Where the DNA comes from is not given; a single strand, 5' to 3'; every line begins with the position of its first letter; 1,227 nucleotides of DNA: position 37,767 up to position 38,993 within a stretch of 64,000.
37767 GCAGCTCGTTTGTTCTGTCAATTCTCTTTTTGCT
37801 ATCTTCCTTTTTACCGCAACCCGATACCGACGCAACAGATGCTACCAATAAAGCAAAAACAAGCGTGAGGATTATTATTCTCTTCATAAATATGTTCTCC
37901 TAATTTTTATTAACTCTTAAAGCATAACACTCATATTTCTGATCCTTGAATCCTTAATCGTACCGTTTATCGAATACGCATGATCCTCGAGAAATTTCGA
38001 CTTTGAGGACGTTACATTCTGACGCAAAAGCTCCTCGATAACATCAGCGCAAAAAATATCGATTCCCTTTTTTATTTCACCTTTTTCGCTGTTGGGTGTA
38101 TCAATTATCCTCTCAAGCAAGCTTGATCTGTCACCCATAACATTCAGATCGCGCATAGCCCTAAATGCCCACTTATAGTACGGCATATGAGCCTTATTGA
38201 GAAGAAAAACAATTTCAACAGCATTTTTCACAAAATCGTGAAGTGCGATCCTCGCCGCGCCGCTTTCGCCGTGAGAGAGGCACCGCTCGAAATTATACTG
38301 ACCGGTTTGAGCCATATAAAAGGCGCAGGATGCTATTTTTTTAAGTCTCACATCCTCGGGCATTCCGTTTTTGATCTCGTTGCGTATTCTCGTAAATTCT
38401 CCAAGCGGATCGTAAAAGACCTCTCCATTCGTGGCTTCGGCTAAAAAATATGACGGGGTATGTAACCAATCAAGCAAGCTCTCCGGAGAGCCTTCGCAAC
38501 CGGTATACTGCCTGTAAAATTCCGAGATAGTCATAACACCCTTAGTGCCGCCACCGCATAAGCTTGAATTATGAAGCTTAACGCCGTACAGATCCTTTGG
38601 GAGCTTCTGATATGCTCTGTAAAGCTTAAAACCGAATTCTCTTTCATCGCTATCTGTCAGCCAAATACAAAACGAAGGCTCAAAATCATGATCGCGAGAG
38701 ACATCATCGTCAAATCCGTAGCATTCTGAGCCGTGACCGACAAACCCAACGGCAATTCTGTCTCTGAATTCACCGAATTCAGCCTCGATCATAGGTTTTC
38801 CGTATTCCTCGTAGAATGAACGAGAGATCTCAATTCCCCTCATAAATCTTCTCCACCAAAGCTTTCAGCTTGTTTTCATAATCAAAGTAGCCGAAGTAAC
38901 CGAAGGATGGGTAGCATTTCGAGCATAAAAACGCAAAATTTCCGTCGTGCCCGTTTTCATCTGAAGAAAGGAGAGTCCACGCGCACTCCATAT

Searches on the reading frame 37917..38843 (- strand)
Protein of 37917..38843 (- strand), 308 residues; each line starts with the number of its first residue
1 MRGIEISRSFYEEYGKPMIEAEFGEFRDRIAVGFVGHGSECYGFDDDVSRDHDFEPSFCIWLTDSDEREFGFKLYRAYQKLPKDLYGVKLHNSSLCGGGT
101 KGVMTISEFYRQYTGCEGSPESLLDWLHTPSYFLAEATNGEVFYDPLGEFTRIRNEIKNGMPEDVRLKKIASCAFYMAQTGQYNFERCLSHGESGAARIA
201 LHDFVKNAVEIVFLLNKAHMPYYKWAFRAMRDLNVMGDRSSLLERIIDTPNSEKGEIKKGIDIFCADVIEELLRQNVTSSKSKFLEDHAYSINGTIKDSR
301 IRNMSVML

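Call 95: search_protein_families(library=pfam, proteins=[window:37917-38843:-], max_evalue=0.00001)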
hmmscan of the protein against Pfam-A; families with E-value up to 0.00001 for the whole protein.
window:37917-38843:- (308 aa): 1 family
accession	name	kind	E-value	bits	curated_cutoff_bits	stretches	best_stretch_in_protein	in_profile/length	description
PF13228.11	DUF4037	-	3.2e-36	124.5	22.1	1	126-225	1-100/101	Domain of unknown function (DUF4037)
